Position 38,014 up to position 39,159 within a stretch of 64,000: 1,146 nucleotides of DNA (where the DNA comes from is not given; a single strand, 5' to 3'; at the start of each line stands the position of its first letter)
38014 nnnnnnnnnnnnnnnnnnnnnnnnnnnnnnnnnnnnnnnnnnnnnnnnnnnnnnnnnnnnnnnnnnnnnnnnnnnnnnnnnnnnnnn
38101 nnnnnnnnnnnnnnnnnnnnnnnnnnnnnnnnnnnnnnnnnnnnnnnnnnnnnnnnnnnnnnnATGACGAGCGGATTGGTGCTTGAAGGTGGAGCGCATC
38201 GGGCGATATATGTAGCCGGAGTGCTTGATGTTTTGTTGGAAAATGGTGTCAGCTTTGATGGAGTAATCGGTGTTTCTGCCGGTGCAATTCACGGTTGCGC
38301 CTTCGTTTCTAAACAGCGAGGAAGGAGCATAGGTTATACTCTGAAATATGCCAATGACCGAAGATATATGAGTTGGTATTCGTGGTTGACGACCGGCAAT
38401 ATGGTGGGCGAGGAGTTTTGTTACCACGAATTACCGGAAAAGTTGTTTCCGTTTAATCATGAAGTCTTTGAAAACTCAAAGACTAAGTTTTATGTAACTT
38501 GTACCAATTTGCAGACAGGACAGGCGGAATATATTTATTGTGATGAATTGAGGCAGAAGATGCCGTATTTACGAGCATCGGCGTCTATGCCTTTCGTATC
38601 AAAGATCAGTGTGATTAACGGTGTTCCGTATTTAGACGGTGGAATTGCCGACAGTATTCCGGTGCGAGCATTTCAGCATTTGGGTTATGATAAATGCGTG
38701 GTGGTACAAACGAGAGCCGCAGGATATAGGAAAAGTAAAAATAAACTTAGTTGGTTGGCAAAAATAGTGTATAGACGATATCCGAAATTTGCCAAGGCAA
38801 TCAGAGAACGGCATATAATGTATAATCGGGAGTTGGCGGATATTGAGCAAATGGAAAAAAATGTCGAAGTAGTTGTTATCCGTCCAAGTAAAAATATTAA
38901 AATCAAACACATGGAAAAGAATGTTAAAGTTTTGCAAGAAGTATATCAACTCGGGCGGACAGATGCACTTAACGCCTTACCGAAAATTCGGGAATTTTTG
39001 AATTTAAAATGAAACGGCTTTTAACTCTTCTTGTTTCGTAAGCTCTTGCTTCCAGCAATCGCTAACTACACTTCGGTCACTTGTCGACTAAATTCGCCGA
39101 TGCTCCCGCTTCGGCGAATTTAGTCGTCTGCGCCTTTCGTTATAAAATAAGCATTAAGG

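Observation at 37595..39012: Translationally coupled secreted MORN-repeat (YwqK-like) protein and patatin-like phospholipase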

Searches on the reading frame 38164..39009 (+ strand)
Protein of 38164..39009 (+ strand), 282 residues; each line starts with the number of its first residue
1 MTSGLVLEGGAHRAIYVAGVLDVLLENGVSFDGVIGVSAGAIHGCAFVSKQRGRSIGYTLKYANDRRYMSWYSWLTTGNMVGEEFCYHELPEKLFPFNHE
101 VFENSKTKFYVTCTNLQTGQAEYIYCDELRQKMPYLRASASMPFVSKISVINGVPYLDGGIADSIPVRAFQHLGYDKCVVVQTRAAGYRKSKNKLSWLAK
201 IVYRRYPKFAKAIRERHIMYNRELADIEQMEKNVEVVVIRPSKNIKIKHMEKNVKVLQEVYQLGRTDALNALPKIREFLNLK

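Call 3: search_protein_families(library=pfam, proteins=[window:38164-39009:+], max_evalue=0.01)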
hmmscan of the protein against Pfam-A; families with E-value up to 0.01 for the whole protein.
window:38164-39009:+ (282 aa): 3 families
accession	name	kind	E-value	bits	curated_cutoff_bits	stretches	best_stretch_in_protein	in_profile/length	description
PF19890.4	DUF6363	-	3.1e-24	85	26.4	1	206-280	1-75/75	Domain of unknown function (DUF6363)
PF01734.28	Patatin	-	7.7e-21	75.6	27.7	1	5-169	1-189/191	Patatin-like phospholipase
PF20832.2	Reov_VP3_MTase2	-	0.0055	16.8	24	1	222-269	10-57/203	Reovirus VP3 protein, Methyltransferase domain 2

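Call 4: search_protein_families(library=ncbifam, proteins=[window:38164-39009:+], max_evalue=0.01)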
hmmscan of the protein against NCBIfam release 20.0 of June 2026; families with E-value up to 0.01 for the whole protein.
window:38164-39009:+ (282 aa): 2 families
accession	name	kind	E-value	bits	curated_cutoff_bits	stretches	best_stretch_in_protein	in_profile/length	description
NF007623.0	PRK10279.1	equivalog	1.2e-14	54.2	272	1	3-196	6-193/301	patatin-like phospholipase RssA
NF043045.1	T4SS_VpdC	equivalog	5.2e-05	21.5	1000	1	108-171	442-507/880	Dot/Icm T4SS effector VpdC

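Call 8: find_homologous_proteins(query=window:38164-39009:+, max_evalue=1e-10)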
Query window:38164-39009:+ (282 aa): 7984 proteins with E <= 1e-10 among 8000 candidates; the best 120 are listed.
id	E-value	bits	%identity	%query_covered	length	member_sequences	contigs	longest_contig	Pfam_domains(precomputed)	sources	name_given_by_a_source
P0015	2.5e-183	626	97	100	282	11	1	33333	PF19890.5,PF01734.28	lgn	-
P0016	5.7e-169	579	89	99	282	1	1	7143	PF19890.5,PF01734.28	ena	-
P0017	5.6e-164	562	86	100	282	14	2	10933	PF19890.5,PF01734.28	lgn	-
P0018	2.1e-152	524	81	100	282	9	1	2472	PF19890.5,PF01734.28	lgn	-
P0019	2.6e-152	524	82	99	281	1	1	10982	PF19890.5,PF01734.28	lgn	-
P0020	4.1e-152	523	81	99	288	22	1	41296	PF19890.5,PF01734.28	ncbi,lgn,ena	-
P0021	5.0e-152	523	82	99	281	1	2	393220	PF19890.5,PF01734.28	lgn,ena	-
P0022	1.8e-151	521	82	99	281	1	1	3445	PF19890.5,PF01734.28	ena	-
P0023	1.8e-151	521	82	99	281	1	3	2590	PF19890.5,PF01734.28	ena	-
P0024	2.5e-151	521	82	99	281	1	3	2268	PF19890.5,PF01734.28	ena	-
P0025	2.5e-151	521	82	99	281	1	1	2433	PF19890.5,PF01734.28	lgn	-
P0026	2.5e-151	521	82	99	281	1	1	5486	PF19890.5,PF01734.28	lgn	-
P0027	2.9e-151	521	79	100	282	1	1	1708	PF19890.5,PF01734.28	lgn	-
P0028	4.7e-151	520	81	99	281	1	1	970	PF19890.5,PF01734.28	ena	-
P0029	9.3e-151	519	80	99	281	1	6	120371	PF19890.5,PF01734.28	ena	-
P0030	1.3e-150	518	80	99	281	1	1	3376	PF19890.5,PF01734.28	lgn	-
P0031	2.2e-150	518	82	98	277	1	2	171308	PF19890.5,PF01734.28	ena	-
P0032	2.2e-150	518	81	99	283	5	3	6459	PF19890.5,PF01734.28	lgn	-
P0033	2.5e-150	518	80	99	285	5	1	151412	PF19890.5,PF01734.28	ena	-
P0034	4.7e-150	517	80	99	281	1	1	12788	PF19890.5,PF01734.28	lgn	-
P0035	6.2e-150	516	81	99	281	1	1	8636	PF19890.5,PF01734.28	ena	-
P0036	9.2e-150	516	80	99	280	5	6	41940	PF19890.5,PF01734.28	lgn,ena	-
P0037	1.2e-149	515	79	99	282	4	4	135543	PF19890.5,PF01734.28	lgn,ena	-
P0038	1.6e-149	515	81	99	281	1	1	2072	PF19890.5,PF01734.28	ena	-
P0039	1.2e-148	512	78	100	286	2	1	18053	PF19890.5,PF01734.28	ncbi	-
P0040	3.8e-148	510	81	98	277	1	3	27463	PF19890.5,PF01734.28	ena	-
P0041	3.9e-148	510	81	99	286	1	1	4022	PF19890.5,PF01734.28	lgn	-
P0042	1.8e-147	508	80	99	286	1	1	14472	PF19890.5,PF01734.28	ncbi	-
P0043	6.0e-147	506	79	99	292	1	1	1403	PF19890.5,PF01734.28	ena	-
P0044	1.2e-146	505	77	99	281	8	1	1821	PF19890.5,PF01734.28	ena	-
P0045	1.8e-146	505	78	99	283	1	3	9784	PF19890.5,PF01734.28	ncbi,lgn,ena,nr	ncbi:MAG: patatin family protein [Alphaproteobacteria bacterium]|nr:patatin family protein [Alphapro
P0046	8.3e-146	503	79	100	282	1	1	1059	PF19890.5,PF01734.28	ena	-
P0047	1.3e-145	502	77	99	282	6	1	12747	PF19890.5,PF01734.28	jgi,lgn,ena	-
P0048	3.1e-144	498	77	99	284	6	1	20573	PF19890.5,PF01734.28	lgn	-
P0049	5.1e-144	497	76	99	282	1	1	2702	PF19890.5,PF01734.28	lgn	-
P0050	7.1e-144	496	76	99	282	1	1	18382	PF19890.5,PF01734.28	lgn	-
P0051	1.9e-143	495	76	99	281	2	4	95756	PF19890.5,PF01734.28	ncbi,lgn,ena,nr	ncbi:MAG: patatin family protein [Alphaproteobacteria bacterium]|nr:patatin family protein [Alphapro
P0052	3.5e-143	494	77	99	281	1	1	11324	PF19890.5,PF01734.28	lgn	-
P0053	6.6e-143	493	76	98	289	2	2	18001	PF19890.5,PF01734.28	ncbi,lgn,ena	-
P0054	6.9e-143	493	77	99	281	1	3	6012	PF19890.5,PF01734.28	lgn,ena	-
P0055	1.5e-142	492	76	99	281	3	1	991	PF19890.5,PF01734.28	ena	-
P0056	2.0e-142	492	75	99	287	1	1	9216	PF19890.5,PF01734.28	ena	-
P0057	2.6e-142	491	75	99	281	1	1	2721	PF19890.5,PF01734.28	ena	-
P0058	3.2e-142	491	75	99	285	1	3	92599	PF19890.5,PF01734.28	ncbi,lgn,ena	-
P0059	3.2e-142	491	75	99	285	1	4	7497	PF19890.5,PF01734.28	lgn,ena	-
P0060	3.6e-142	491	77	99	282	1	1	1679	PF19890.5,PF01734.28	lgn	-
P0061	3.8e-142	491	76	99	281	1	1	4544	PF19890.5,PF01734.28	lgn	-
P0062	4.0e-142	491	77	99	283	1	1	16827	PF19890.5,PF01734.28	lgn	-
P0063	4.1e-142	491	77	99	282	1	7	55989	PF19890.5,PF01734.28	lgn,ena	-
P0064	6.0e-142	490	75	99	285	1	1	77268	PF19890.5,PF01734.28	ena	-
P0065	7.4e-142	490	74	99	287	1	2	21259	PF19890.5,PF01734.28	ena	-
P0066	1.0e-141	489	75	99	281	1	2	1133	PF19890.5,PF01734.28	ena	-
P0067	1.5e-141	489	77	99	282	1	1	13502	PF19890.5,PF01734.28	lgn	-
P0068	2.1e-141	488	75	99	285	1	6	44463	PF19890.5,PF01734.28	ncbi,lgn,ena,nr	ncbi:MAG: patatin family protein [Alphaproteobacteria bacterium]|nr:patatin family protein [Alphapro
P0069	4.5e-141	487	74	99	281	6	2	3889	PF19890.5,PF01734.28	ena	-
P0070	7.7e-141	486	76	99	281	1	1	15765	PF19890.5,PF01734.28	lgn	-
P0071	1.6e-140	485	74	99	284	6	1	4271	PF19890.5,PF01734.28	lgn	-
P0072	1.6e-140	485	76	99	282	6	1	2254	PF19890.5,PF01734.28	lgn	-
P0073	1.7e-140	485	77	99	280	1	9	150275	PF19890.5,PF01734.28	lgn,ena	-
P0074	1.9e-140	485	76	99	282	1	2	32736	PF19890.5,PF01734.28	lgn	-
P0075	3.1e-140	484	76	99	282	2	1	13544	PF19890.5,PF01734.28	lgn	-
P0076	3.6e-140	484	74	99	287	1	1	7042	PF19890.5,PF01734.28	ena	-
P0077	4.9e-140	484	74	99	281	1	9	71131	PF19890.5,PF01734.28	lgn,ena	-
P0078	5.0e-140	484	75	99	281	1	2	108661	PF19890.5,PF01734.28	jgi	-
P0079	5.2e-140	484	76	99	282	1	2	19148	PF19890.5,PF01734.28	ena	-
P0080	5.3e-140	484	77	99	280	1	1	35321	PF19890.5,PF01734.28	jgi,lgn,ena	-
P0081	8.3e-140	483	74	100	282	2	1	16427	PF19890.5,PF01734.28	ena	-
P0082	1.0e-139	483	77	99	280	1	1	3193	PF19890.5,PF01734.28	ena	-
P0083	1.3e-139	482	74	99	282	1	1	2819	PF19890.5,PF01734.28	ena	-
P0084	2.6e-139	481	73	99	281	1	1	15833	PF19890.5,PF01734.28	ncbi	-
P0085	2.9e-139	481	77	99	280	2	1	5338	PF19890.5,PF01734.28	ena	-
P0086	4.7e-139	481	74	99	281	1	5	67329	PF19890.5,PF01734.28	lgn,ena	-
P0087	1.4e-138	479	75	99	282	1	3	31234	PF19890.5,PF01734.28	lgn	-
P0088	1.9e-138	479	73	99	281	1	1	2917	PF19890.5,PF01734.28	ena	-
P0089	1.9e-138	479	75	99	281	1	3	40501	PF19890.5,PF01734.28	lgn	-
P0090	5.6e-138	477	75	99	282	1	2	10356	PF19890.5,PF01734.28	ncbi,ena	-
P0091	1.6e-137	476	72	100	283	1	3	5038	PF19890.5,PF01734.28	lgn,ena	-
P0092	2.4e-137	475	74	99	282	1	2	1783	PF19890.5,PF01734.28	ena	-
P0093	2.5e-137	475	74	99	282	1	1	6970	PF19890.5,PF01734.28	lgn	-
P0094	3.6e-137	474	73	99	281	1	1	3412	PF19890.5,PF01734.28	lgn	-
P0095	4.3e-137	474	74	99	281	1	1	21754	PF19890.5,PF01734.28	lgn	-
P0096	4.8e-137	474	74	99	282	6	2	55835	PF19890.5,PF01734.28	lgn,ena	-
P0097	5.0e-137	474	74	99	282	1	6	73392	PF19890.5,PF01734.28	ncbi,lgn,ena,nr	ncbi:MAG: patatin family protein [Alphaproteobacteria bacterium]|nr:patatin family protein [Alphapro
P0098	6.3e-137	474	75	99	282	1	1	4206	PF19890.5,PF01734.28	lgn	-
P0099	6.9e-137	473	73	99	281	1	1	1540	PF19890.5,PF01734.28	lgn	-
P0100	7.9e-137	473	75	99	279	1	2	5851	PF19890.5,PF01734.28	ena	-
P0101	8.4e-137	473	74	99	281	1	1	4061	PF19890.5,PF01734.28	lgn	-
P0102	1.5e-136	472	72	99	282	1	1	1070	PF19890.5,PF01734.28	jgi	jgi:predicted patatin/cPLA2 family phospholipase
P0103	2.1e-136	472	73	99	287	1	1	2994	PF19890.5,PF01734.28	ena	-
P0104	2.7e-136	471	74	99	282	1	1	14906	PF19890.5,PF01734.28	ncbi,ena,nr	ncbi:MAG: patatin family protein [Alphaproteobacteria bacterium]|nr:patatin family protein [Alphapro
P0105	3.0e-136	471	74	99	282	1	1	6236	PF19890.5,PF01734.28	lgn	-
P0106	3.7e-136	471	75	99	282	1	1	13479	PF19890.5,PF01734.28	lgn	-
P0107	1.2e-135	469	73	99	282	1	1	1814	PF19890.5,PF01734.28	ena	-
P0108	3.9e-135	468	73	99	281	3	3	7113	PF19890.5,PF01734.28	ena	-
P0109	5.2e-135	467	74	99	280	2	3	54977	PF19890.5,PF01734.28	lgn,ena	-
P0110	6.3e-135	467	71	100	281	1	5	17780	PF19890.5,PF01734.28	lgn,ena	-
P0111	2.3e-134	465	70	100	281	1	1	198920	PF19890.5,PF01734.28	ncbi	-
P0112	3.2e-134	465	70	100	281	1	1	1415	PF19890.5,PF01734.28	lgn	-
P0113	5.3e-134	464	73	99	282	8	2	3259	PF19890.5,PF01734.28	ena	-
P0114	6.2e-134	464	73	99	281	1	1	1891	PF19890.5,PF01734.28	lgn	-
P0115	9.7e-134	463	73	99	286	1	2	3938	PF19890.5,PF01734.28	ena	-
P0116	1.1e-133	463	73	99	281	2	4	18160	PF19890.5,PF01734.28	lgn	-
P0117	5.5e-133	461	71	99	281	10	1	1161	PF19890.5,PF01734.28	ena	-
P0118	5.8e-133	461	71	99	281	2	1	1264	PF19890.5,PF01734.28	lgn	-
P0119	6.2e-133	460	72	99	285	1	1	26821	PF19890.5,PF01734.28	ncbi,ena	-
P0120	9.0e-133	460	72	99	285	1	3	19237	PF19890.5,PF01734.28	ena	-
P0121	4.4e-132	458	71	99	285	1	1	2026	PF19890.5,PF01734.28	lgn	-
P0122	3.2e-131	455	72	99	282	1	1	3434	PF19890.5,PF01734.28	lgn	-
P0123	8.0e-131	454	71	99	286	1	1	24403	PF19890.5,PF01734.28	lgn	-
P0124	2.0e-129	449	70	100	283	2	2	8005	PF19890.5,PF01734.28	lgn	-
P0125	2.7e-129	449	70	99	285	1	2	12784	PF19890.5,PF01734.28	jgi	-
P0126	5.7e-129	447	71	100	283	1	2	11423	PF19890.5,PF01734.28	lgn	-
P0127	1.2e-128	446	70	99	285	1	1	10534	PF19890.5,PF01734.28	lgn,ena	-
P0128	1.5e-128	446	71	99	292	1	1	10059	PF19890.5,PF01734.28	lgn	-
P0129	3.0e-128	445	69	99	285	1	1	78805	PF19890.5,PF01734.28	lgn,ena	-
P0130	4.1e-128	445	69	99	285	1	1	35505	PF19890.5,PF01734.28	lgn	-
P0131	5.7e-128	444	69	99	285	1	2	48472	PF19890.5,PF01734.28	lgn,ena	-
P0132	7.0e-128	444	69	99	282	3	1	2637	PF19890.5,PF01734.28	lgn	-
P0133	7.7e-128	444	69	99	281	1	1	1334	PF19890.5,PF01734.28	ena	-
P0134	7.9e-128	444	69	99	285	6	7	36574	PF19890.5,PF01734.28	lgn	-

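Call 17: find_related_loci(query=window:38164-39009:+, collection=genome_contigs, flank=4000)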
Query window:38164-39009:+ (282 aa) in genome_contigs; peptide patterns used: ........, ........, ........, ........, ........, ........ (x = any residue, [..] = any of these).
123 stretches matched a pattern; 13 encode a relative of the query (tblastn E <= 1e-3); 13 distinct loci.
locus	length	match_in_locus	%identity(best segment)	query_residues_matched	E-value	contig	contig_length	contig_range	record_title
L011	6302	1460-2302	87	1-281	8e-172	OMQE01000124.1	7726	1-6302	uncultured Rhodospirillaceae bacterium isolate RUG769 genome assembly, contig: k87_29502587, whole genome shotgun sequen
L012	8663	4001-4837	82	1-279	8e-159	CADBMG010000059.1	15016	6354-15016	MAG: uncultured proteobacterium isolate RUG14094 genome assembly, contig: RUG14094_asm_59, whole genome shotgun sequence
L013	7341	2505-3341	79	1-279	5e-158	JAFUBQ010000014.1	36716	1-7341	MAG: Alphaproteobacteria bacterium isolate RGIG4347 Roe_deer_Jejunum-1__c153797, whole genome shotgun sequence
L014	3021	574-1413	78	1-280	2e-163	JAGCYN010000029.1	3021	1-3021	MAG: Alphaproteobacteria bacterium isolate RGIG10239 Yak_Rumen-5__c447282, whole genome shotgun sequence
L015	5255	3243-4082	76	1-280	1e-156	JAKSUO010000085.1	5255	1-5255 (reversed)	MAG: Alphaproteobacteria bacterium isolate Horse_feces335 MAG335_85, whole genome shotgun sequence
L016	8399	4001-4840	51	1-280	8e-89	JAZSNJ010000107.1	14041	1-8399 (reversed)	MAG: Clostridia bacterium isolate T1900044551_TS20190017.MAGScoT_cleanbin_000025 SGB_236_k141_840358, whole genome shotg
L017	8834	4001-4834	46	4-280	3e-79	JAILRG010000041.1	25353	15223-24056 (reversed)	MAG: Treponema sp. isolate RUI378 k141_3459363_flag=0_multi=12.0000_len=25353, whole genome shotgun sequence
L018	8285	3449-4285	44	2-280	4e-75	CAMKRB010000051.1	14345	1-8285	MAG: uncultured Myxococcales bacterium isolate SRR12081292_bin.20_metaWRAP_v1.3_MAG genome assembly, contig: ERZ12289771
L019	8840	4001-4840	44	1-279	3e-73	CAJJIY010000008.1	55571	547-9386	MAG TPA_asm: uncultured Clostridiales bacterium isolate ERR321646-bin.55 genome assembly, contig: NODE_366_length_55571_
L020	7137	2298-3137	40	1-279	5e-67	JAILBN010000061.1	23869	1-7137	MAG: Treponemataceae bacterium isolate RUI560 k141_745524_flag=0_multi=14.8549_len=23869, whole genome shotgun sequence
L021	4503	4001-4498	49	3-167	2e-48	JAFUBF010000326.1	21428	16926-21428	MAG: Clostridia bacterium isolate RGIG4336 Roe_deer_Jejunum-1__c147988, whole genome shotgun sequence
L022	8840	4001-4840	45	1-279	1e-74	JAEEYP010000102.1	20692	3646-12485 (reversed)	MAG: Clostridiales bacterium isolate Tb.RUG.63 k141_11404371_flag=0_multi=21.0120_len=20692, whole genome shotgun sequen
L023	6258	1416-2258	77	1-281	4e-156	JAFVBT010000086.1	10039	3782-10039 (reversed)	MAG: Alphaproteobacteria bacterium isolate RGIG5026 Roe_deer_Rumen.Co__c1215406, whole genome shotgun sequence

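Call 23: search_solved_structures(query=window:38164-39009:+, max_evalue=0.01, show_alignments=1)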
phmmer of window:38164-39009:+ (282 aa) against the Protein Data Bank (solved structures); distinct sequences matched with E-value up to 0.01: 1.
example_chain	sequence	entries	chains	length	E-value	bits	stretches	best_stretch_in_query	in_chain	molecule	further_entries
5fqu_A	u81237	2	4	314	2.6e-10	43.5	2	4-49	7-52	PATATIN-LIKE PROTEIN, PLPD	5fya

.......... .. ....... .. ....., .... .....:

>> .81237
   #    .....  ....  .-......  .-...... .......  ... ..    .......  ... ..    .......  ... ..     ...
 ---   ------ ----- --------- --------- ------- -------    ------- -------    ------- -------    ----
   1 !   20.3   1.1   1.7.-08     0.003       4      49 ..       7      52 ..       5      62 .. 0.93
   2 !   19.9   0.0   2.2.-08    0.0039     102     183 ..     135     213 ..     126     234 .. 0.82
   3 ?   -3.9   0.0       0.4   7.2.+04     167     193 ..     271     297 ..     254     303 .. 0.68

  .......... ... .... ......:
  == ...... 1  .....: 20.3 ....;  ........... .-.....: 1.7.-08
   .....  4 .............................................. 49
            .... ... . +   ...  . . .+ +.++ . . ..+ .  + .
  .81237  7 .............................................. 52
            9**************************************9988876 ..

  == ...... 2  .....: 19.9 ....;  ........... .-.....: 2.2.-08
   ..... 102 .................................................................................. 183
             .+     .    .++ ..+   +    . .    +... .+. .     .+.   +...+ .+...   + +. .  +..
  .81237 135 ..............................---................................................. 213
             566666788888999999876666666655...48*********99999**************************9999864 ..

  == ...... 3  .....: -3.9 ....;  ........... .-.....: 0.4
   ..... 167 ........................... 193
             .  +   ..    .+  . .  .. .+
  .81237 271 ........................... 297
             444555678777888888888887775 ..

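Call 33: find_related_loci(query=A3, collection=metagenome_contigs, flank=3000)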
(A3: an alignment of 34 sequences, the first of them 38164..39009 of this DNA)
Query A3 (282 aa) in metagenome_contigs; peptide patterns used: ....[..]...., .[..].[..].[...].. (x = any residue, [..] = any of these).
600 stretches matched a pattern (row limit reached: there are more); 471 encode a relative of the query (tblastn E <= 1e-3); the best 80 are kept; 80 distinct loci.
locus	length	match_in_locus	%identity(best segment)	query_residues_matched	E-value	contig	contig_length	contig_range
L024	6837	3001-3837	77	1-279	1e-152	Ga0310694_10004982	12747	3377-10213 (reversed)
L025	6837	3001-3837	76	1-279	8e-152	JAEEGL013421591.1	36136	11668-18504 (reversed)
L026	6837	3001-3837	77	1-279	1e-148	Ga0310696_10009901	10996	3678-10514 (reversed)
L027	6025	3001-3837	75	1-279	2e-146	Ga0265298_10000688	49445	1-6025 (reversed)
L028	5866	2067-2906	69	1-279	1e-135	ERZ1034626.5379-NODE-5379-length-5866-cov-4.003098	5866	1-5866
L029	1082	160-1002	68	1-280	2e-148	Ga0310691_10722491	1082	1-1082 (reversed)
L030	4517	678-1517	69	1-279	7e-135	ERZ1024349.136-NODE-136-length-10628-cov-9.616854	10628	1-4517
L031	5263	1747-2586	69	1-279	2e-135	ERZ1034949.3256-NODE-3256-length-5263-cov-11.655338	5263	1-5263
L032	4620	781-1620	68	1-279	1e-133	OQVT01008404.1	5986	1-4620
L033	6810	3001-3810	70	1-269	3e-132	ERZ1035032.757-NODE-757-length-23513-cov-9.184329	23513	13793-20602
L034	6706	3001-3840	66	1-279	2e-131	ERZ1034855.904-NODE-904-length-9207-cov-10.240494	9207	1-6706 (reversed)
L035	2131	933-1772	58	1-280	8e-120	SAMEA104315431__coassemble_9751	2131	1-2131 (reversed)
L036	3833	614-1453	57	1-280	2e-112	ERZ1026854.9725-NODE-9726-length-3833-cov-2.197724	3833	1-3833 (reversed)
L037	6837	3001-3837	55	1-280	1e-103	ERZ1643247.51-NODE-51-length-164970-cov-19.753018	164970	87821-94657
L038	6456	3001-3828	55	3-279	8e-102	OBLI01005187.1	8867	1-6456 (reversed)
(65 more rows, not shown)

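Call 41: list_cluster_members(proteins=[P0001, window:38164-39009:+, P0020])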
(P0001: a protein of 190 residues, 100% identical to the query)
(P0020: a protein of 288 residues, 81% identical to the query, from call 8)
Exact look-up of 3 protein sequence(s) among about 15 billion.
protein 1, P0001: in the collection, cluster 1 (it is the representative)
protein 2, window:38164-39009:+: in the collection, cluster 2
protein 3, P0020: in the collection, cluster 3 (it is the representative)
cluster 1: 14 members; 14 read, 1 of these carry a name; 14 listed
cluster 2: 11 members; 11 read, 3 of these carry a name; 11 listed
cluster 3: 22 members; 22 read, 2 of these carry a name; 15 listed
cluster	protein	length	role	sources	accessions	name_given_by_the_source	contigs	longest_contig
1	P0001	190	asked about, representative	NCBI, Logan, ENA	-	-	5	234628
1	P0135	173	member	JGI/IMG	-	antitoxin component YwqK of YwqJK toxin-antitoxin module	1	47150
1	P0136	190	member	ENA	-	-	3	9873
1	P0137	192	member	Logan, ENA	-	-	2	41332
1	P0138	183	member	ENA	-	-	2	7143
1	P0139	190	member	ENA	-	-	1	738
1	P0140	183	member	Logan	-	-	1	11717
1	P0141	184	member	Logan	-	-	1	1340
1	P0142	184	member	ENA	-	-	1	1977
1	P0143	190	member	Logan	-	-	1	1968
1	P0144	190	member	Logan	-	-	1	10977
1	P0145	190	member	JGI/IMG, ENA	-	-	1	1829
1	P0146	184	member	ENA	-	-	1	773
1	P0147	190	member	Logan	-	-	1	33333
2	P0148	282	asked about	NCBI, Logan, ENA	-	-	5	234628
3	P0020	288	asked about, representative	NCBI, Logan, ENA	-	-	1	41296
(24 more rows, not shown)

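Call 42: search_protein_families(library=padloc, proteins=[window:38164-39009:+], max_evalue=0.01)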
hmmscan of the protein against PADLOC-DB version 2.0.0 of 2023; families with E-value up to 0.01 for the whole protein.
window:38164-39009:+ (282 aa): 1 family
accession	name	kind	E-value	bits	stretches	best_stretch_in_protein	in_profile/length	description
PDLC00758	Effector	-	0.0044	14.4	0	5-124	9-136/331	Phospholipase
